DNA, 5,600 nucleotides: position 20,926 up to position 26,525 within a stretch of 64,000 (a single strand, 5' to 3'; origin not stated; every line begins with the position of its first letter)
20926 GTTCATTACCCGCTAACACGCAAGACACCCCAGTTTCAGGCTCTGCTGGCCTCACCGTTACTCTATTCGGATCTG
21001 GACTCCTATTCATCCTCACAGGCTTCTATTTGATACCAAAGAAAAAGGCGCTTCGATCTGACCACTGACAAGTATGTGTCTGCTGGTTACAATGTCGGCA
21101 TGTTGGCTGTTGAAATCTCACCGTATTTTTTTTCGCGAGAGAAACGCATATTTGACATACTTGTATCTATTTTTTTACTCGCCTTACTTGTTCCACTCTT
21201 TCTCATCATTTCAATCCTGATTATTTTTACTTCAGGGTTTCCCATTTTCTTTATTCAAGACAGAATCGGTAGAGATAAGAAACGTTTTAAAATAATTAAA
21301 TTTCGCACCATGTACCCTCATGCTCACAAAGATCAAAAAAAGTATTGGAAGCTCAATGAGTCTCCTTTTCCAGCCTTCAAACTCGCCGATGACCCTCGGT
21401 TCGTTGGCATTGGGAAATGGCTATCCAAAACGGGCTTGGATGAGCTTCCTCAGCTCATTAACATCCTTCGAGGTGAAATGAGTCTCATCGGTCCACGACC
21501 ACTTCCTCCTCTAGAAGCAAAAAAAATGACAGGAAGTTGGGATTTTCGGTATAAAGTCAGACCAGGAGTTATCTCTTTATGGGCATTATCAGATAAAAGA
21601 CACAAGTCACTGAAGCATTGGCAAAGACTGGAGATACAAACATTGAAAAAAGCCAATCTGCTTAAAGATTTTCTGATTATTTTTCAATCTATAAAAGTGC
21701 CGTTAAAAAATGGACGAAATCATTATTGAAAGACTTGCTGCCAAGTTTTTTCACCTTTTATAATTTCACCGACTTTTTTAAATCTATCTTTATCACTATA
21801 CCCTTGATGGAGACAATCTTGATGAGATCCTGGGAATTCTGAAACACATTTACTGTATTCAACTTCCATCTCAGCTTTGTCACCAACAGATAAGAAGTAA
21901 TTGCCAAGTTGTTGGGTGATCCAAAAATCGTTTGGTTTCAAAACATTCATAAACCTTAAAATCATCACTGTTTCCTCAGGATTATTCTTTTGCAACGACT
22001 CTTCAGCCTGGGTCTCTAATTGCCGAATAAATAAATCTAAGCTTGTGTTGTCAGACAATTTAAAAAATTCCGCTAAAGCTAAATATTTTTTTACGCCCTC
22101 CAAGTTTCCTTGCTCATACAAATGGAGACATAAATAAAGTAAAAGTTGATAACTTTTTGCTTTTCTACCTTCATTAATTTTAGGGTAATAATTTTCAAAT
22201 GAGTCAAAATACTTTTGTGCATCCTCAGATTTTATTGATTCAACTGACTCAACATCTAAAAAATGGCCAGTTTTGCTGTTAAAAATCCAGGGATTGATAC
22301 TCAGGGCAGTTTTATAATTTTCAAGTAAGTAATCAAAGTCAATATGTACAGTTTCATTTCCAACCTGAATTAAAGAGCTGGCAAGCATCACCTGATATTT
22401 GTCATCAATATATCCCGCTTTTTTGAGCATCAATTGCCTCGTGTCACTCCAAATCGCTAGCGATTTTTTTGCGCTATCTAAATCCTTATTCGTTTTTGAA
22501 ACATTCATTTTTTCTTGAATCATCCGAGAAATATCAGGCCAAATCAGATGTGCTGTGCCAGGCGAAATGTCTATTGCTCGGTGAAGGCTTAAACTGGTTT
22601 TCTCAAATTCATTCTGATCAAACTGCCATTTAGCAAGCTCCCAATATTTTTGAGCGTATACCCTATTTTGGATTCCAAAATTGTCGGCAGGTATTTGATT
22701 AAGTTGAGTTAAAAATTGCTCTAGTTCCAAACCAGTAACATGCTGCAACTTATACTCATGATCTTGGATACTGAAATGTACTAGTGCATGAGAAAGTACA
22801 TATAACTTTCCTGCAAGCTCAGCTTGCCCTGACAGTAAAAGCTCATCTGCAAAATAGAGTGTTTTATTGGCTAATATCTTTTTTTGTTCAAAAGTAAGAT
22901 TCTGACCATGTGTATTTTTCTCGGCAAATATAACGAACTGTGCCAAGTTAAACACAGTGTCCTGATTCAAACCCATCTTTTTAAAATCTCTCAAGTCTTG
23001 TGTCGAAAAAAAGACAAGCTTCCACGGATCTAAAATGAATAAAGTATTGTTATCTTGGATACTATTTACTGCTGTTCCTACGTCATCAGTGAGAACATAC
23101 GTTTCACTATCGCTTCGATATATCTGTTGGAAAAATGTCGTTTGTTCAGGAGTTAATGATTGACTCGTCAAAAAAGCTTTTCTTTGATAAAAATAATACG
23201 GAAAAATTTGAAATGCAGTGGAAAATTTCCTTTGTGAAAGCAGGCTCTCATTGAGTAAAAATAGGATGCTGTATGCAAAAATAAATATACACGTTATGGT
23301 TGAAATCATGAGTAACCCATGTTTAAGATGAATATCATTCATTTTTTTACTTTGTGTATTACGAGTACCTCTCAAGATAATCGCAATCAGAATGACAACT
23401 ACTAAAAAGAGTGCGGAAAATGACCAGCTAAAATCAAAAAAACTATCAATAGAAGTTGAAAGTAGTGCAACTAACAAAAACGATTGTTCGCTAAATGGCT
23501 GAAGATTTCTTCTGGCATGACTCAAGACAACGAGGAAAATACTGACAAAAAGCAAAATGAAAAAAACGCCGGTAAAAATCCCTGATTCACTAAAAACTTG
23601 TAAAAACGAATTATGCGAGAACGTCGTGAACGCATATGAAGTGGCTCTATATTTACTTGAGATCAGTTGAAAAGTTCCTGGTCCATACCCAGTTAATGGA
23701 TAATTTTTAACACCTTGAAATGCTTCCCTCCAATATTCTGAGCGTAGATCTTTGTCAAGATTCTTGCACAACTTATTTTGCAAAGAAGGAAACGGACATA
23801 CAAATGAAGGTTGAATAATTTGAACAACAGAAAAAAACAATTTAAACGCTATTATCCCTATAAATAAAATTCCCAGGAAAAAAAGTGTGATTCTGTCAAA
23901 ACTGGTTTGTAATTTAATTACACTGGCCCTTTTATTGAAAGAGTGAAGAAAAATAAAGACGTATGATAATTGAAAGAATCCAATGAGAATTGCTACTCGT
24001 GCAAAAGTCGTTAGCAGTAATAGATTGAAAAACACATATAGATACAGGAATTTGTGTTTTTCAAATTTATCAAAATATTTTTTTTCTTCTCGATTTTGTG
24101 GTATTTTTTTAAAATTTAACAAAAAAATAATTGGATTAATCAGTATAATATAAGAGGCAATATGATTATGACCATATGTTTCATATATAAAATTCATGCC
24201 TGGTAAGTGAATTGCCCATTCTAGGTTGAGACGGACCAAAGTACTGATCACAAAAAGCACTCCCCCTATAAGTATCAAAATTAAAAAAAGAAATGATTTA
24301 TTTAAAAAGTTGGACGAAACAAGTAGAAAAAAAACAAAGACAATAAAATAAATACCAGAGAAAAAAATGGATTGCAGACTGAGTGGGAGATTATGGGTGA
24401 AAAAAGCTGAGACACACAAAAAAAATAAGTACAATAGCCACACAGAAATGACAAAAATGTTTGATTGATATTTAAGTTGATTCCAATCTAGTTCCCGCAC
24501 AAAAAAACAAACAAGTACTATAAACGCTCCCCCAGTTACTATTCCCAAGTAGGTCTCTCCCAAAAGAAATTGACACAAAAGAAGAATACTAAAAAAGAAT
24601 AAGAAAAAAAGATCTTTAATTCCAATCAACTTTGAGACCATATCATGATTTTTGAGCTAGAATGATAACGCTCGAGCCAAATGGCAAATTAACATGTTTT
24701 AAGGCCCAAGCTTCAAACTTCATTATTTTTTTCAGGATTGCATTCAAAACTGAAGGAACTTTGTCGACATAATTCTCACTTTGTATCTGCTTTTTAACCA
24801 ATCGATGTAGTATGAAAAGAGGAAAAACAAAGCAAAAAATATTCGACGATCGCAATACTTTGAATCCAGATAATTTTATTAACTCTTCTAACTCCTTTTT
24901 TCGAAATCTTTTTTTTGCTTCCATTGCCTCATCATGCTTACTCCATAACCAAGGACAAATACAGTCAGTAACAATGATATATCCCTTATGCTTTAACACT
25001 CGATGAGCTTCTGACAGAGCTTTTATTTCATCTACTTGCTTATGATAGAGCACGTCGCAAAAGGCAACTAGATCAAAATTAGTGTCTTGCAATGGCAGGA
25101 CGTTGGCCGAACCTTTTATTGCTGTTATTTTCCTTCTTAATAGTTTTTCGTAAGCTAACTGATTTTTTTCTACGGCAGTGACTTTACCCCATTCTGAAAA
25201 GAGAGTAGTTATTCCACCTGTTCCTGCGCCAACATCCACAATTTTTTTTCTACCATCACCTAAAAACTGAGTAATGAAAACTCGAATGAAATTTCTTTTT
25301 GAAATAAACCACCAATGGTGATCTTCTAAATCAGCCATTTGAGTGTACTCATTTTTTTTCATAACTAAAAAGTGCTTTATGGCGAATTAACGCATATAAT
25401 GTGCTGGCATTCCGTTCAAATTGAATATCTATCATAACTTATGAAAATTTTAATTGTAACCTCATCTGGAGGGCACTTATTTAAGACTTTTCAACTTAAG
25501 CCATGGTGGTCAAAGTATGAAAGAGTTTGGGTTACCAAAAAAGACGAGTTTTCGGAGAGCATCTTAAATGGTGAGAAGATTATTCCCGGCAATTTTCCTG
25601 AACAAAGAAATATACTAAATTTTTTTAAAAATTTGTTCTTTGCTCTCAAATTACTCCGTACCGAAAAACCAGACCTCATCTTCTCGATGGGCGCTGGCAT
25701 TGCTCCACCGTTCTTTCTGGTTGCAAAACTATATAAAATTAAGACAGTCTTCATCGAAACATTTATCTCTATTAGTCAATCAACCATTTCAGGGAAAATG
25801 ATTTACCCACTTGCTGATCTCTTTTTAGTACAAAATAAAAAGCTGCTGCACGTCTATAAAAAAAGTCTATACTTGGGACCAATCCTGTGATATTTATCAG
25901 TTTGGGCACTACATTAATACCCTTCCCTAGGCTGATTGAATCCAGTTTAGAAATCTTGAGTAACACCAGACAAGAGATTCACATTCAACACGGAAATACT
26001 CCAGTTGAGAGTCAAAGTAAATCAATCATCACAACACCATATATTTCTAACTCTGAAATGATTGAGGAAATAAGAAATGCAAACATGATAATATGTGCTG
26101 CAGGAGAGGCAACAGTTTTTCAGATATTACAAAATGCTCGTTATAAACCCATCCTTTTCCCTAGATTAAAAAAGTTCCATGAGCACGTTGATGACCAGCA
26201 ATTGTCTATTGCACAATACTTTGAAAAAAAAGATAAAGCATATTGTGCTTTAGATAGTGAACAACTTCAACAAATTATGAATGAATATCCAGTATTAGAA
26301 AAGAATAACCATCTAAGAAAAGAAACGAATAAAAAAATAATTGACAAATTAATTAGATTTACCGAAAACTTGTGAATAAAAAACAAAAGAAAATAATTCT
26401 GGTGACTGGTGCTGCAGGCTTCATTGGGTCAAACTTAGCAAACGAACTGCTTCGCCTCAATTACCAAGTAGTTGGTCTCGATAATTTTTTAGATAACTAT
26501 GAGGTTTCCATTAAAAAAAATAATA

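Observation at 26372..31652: Arn/PMT-like lipid-linked sugar module: SDR + DegT aminotransferase + Dpm1/ArnC-like GT2 + GT-C membrane transferase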

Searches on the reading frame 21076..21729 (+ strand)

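Call 78: search_protein_families(library=ncbifam, proteins=[window:21076-21729:+], max_evalue=0.001)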
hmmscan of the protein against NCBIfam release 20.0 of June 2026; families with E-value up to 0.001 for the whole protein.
window:21076-21729:+ (217 aa): 10 families
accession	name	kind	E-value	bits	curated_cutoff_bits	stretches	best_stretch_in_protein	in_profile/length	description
TIGR03025.1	EPS_sugtrans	subfamily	1.5e-55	189.2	295.55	1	22-211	257-440/445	exopolysaccharide biosynthesis polyprenyl glycosylphosphotransferase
TIGR03022.1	WbaP_sugtrans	subfamily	1.2e-48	166.5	403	1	23-211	259-451/456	undecaprenyl-phosphate galactose phosphotransferase WbaP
NF052601.1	undeca_RfbP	equivalog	4.6e-48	163.6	330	1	22-209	44-235/244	undecaprenyl-phosphate galactose phosphotransferase family protein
NF041877.1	EPS_EpsZ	equivalog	2.7e-47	161.5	800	1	13-209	257-452/459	exopolysaccharide biosynthesis polyisoprenyl-phosphate hexose-1-phosphate transferase EpsZ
TIGR03023.1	WcaJ_sugtrans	equivalog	9e-43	147.2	410.75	1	22-171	262-403/453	undecaprenyl-phosphate glucose phosphotransferase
TIGR03013.1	EpsB_2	subfamily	5.7e-37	127.8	393.35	1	22-210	254-437/443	TIGR03013 family XrtA/PEP-CTERM system glycosyltransferase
NF011751.0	PRK15204.1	equivalog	2e-28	99.3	907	1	23-212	280-472/476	undecaprenyl-phosphate galactose phosphotransferase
NF045514.1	glycotran_HepC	equivalog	1.1e-26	93.5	140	1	19-143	113-212/220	heterocyst development glycosyltransferase HepC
NF007518.0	PRK10124.1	equivalog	1.4e-24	86.7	684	1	23-170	274-413/464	undecaprenyl-phosphate glucose phosphotransferase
NF050817.1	PolSacchBiosHfsE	equivalog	4.1e-24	85.1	750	1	23-175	272-420/467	polysaccharide biosynthesis protein HfsE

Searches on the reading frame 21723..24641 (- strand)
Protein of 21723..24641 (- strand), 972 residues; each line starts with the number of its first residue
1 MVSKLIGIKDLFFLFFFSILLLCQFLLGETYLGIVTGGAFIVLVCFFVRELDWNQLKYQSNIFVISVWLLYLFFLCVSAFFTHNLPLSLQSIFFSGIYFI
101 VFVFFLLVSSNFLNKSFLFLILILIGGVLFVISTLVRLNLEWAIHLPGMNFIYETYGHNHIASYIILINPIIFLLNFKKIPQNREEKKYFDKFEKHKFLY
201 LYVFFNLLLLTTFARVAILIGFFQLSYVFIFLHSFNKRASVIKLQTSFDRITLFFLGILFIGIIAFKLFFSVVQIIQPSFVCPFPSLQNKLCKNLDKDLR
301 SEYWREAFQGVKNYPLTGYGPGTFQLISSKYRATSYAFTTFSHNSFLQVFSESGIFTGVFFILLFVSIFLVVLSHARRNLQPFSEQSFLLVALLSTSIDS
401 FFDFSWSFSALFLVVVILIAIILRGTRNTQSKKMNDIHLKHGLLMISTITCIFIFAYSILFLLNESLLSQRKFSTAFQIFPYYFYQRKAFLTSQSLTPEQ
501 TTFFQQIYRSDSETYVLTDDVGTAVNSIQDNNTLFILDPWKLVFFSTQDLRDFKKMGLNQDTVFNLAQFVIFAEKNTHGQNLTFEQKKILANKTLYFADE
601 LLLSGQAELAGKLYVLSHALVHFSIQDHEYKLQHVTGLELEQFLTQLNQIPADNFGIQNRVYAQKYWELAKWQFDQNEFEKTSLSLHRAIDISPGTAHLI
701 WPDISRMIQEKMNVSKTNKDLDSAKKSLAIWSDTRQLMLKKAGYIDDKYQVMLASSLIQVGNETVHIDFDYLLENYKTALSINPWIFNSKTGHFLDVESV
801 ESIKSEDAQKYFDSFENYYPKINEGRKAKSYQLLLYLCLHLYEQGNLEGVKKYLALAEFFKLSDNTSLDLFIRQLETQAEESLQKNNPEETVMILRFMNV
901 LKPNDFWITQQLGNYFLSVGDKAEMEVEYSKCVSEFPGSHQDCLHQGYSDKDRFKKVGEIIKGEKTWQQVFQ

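Call 4: search_protein_families(library=pfam, proteins=[window:21723-24641:-], max_evalue=0.01)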
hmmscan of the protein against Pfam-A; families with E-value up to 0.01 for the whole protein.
window:21723-24641:- (972 aa): 1 family
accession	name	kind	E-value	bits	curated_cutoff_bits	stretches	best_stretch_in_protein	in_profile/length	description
PF04932.20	Wzy_C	-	7.6e-12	45.7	31.7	1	204-362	5-149/149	O-Antigen ligase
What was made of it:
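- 21723..24641 (-): 972-aa polytopic membrane protein with a Wzy_C (O-antigen ligase/polymerase-like) domain. It is a conserved neighbour of the module and probably handles the Und-PP-linked glycan, not the monosaccharide donor. Pfam Wzy_C E 7.6e-12 (call 4).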

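Call 6: search_protein_families(library=ncbifam, proteins=[window:21723-24641:-], max_evalue=0.001)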
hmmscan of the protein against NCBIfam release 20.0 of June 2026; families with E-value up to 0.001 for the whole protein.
window:21723-24641:- (972 aa): 0 families

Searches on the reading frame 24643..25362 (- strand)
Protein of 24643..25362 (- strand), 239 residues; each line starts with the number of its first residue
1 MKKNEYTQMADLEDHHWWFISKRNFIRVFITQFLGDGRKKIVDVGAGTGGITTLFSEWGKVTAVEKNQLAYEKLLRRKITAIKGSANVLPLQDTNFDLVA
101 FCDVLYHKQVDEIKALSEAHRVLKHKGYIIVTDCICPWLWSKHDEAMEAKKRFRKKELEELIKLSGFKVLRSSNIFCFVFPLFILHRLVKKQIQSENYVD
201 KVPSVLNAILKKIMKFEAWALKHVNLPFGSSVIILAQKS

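Call 4: search_protein_families(library=pfam, proteins=[window:24643-25362:-], max_evalue=0.01)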
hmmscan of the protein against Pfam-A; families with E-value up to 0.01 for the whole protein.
window:24643-25362:- (239 aa): 9 families
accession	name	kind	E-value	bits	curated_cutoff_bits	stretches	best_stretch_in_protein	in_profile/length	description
PF08241.18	Methyltransf_11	-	2.3e-13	51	21.2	1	42-131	1-95/95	Methyltransferase domain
PF13649.12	Methyltransf_25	-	4.3e-11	43.8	27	1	41-127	1-97/97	Methyltransferase domain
PF13847.12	Methyltransf_31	-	1.3e-10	41.5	27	1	38-139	4-114/145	Methyltransferase domain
PF13489.12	Methyltransf_23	-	1.8e-07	31.5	27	1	29-170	12-162/164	Methyltransferase domain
PF01209.24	Ubie_methyltran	-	8.3e-06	25.8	20.1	1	6-132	20-152/233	ubiE/COQ5 methyltransferase family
PF05219.18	DREV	-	1.6e-05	24.6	26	1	37-133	94-188/265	DREV methyltransferase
PF08242.18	Methyltransf_12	-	0.00015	22.8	30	1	42-128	1-97/98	Methyltransferase domain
PF20922.3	Anamorsin_N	-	0.0014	18.8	27.1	1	91-167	47-116/163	Anamorsin, N-terminal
PF03141.22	Methyltransf_29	-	0.0095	15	23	0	67-174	155-253/506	Putative S-adenosyl-L-methionine-dependent methyltransferase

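Call 31: search_solved_structures(query=window:24643-25362:-, max_evalue=0.01)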
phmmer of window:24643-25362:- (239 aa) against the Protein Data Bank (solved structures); distinct sequences matched with E-value up to 0.01: 18.
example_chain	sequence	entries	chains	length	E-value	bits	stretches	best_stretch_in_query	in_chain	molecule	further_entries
1vlm_A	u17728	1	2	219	1.3e-08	38.1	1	21-169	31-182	SAM-dependent methyltransferase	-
3dh0_A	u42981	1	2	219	3.6e-06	30.1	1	40-191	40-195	SAM dependent methyltransferase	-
3l8d_A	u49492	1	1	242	9.5e-06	28.8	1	15-172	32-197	Methyltransferase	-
1ve3_A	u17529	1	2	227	9.8e-06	28.7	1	37-131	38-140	hypothetical protein PH0226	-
3kkz_A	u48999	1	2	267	8.5e-05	25.6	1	40-139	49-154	uncharacterized protein Q5LES9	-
1xxl_A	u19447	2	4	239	0.00014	24.9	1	39-138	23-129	YcgJ protein | ycgJ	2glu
3i9f_A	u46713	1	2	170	0.00056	23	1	36-142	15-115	Putative type 11 methyltransferase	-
1vl5_A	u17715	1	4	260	0.00067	22.7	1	36-137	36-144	unknown conserved protein BH2331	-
3f4k_A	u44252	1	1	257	0.0011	21.9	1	29-142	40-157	Putative methyltransferase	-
3svz_A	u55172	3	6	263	0.0012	21.9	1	29-142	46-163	Putative methyltransferase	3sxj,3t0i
5gm1_A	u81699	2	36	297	0.0019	21.3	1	41-136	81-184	O-methylransferase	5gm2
2avn_A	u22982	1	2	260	0.0031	20.5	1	24-136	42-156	ubiquinone/menaquinone biosynthesis methyltransferase-related protein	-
6uv6_A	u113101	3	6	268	0.0031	20.5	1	75-154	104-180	D-glucose O-methyltransferase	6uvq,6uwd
2o57_A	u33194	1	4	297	0.0045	20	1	72-134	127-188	putative sarcosine dimethylglycine methyltransferase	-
3t7r_A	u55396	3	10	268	0.0056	19.7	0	38-135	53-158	Putative methyltransferase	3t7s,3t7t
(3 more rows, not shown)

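Call 78: search_protein_families(library=ncbifam, proteins=[window:24643-25362:-], max_evalue=0.001)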
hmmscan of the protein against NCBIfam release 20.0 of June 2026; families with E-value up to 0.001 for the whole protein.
window:24643-25362:- (239 aa): 22 families
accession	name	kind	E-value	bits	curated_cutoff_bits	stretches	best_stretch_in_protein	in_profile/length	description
NF045667.1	MTase_DVU1556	equivalog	5.9e-12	45.5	155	1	38-171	23-164/213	DVU_1556 family methyltransferase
TIGR01934.1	MenG_MenH_UbiE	subfamily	3.1e-10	39.7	158.35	1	30-137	32-147/223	ubiquinone/menaquinone biosynthesis methyltransferase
NF040539.1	AST_met_ArsM_2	exception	7.2e-08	32.6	240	1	65-135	98-167/262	putative arsinothricin biosynthesis methyltransferase ArsM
NF001242.0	PRK00216.1-3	equivalog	2.2e-07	30.6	351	1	5-131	40-175/258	bifunctional demethylmenaquinone methyltransferase/2-methoxy-6-polyprenyl-1,4-benzoquinol methylase UbiE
NF001244.0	PRK00216.1-5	equivalog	4.5e-07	29.4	216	1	35-134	46-156/236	bifunctional demethylmenaquinone methyltransferase/2-methoxy-6-polyprenyl-1,4-benzoquinol methylase UbiE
NF047649.1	MTase_UXPK_star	exception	5.3e-07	28.9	460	1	70-135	121-185/283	methyltransferase/UXPK-star double selenoprotein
NF043040.1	corrin_prot_MT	hypoth_equivalog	7.3e-07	28.8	180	1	37-137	41-153/216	corrinoid protein-associated methyltransferase CpaM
NF038099.1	AsSugarArsM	exception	1.2e-06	27.9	400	1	79-143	118-183/321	arsenosugar biosynthesis arsenite methyltransferase ArsM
NF041537.1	ArsM_AhpD_UU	exception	1.2e-06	27.6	510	1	59-136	102-185/345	arsenite methyltransferase/AhpD domain selenoprotein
NF001241.0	PRK00216.1-2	equivalog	1.6e-06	28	327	1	38-134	52-150/231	demethylmenaquinone methyltransferase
NF052510.1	methyltran_MpqE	exception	2.4e-06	27.1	335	1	34-131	43-151/234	methyl-plastoquinone biosynthesis methyltransferase MpqE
TIGR02072.1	BioC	equivalog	3.6e-06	27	184.95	1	38-139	35-140/244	malonyl-ACP O-methyltransferase BioC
NF041675.1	sarc_dimgly_tmase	equivalog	1.1e-05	25.5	550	1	40-135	69-173/278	sarcosine/dimethylglycine N-methyltransferase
NF004452.0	PRK05785.1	equivalog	2.2e-05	24.1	207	1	29-126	44-140/228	hypothetical protein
NF001240.0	PRK00216.1-1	equivalog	2.8e-05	23.3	378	1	39-134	65-171/251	bifunctional demethylmenaquinone methyltransferase/2-methoxy-6-polyprenyl-1,4-benzoquinol methylase UbiE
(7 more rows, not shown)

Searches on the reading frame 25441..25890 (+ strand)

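Call 4: search_protein_families(library=pfam, proteins=[window:25441-25890:+], max_evalue=0.01)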
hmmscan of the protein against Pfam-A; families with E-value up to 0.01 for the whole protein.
window:25441-25890:+ (149 aa): 2 families
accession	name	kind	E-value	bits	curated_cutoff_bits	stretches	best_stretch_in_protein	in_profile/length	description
PF08660.17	Alg14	-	7.2e-15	55.8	27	1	58-147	75-170/171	Oligosaccharide biosynthesis protein Alg14 like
PF13439.12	Glyco_transf_4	-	0.0086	16.6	28.5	0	42-104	38-101/170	Glycosyltransferase Family 4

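Call 6: search_protein_families(library=ncbifam, proteins=[window:25441-25890:+], max_evalue=0.001)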
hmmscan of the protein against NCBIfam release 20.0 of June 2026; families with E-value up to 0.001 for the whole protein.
window:25441-25890:+ (149 aa): 2 families
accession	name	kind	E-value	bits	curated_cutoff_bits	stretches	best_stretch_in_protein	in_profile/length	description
NF041549.1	PssD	equivalog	3.8e-36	124.7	110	1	4-148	1-151/151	PssD/Cps14F family polysaccharide biosynthesis glycosyltransferase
NF046028.1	GluronsyltaseWelK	equivalog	1.5e-15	57.1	400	1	4-147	2-154/319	beta-1,4-glucuronosyltransferase WelK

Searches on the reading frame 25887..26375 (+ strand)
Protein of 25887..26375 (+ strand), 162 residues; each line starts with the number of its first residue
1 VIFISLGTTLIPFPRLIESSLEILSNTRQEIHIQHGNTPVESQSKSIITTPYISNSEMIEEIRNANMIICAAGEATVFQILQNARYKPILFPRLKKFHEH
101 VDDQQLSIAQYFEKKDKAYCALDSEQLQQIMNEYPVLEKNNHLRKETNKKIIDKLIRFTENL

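Call 4: search_protein_families(library=pfam, proteins=[window:25887-26375:+], max_evalue=0.01)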
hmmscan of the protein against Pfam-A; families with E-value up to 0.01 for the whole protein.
window:25887-26375:+ (162 aa): 2 families
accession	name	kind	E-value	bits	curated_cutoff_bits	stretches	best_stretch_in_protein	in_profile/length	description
PF04101.22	Glyco_tran_28_C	-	3.9e-09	37.2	22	1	2-146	2-149/166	Glycosyltransferase family 28 C-terminal domain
PF16006.10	NUSAP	-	0.0016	18.7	26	1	91-150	24-80/297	Nucleolar and spindle-associated protein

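Call 6: search_protein_families(library=ncbifam, proteins=[window:25887-26375:+], max_evalue=0.001)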
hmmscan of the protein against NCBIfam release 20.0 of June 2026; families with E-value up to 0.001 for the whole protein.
window:25887-26375:+ (162 aa): 3 families
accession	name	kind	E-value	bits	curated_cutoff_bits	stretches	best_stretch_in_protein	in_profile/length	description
NF041548.1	PssE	equivalog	7.9e-21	74.5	120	1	2-156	1-143/146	PssE/Cps14G family polysaccharide biosynthesis glycosyltransferase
NF046028.1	GluronsyltaseWelK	equivalog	4.7e-13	48.9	400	1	2-134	169-302/319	beta-1,4-glucuronosyltransferase WelK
TIGR01133.1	murG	equivalog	1.3e-05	24.4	250.25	1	15-151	200-337/353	undecaprenyldiphospho-muramoylpentapeptide beta-N-acetylglucosaminyltransferase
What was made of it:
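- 25441..26375 (+): PssD-like (25441-25890) and PssE-like (25887-26375) two-part Alg14/Alg13-type glycosyltransferase. These are the first genes of the operon. They probably build the backbone glycan and are not part of the lipid-monosaccharide module. Both also match the glucuronosyltransferase WelK weakly (call 6).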
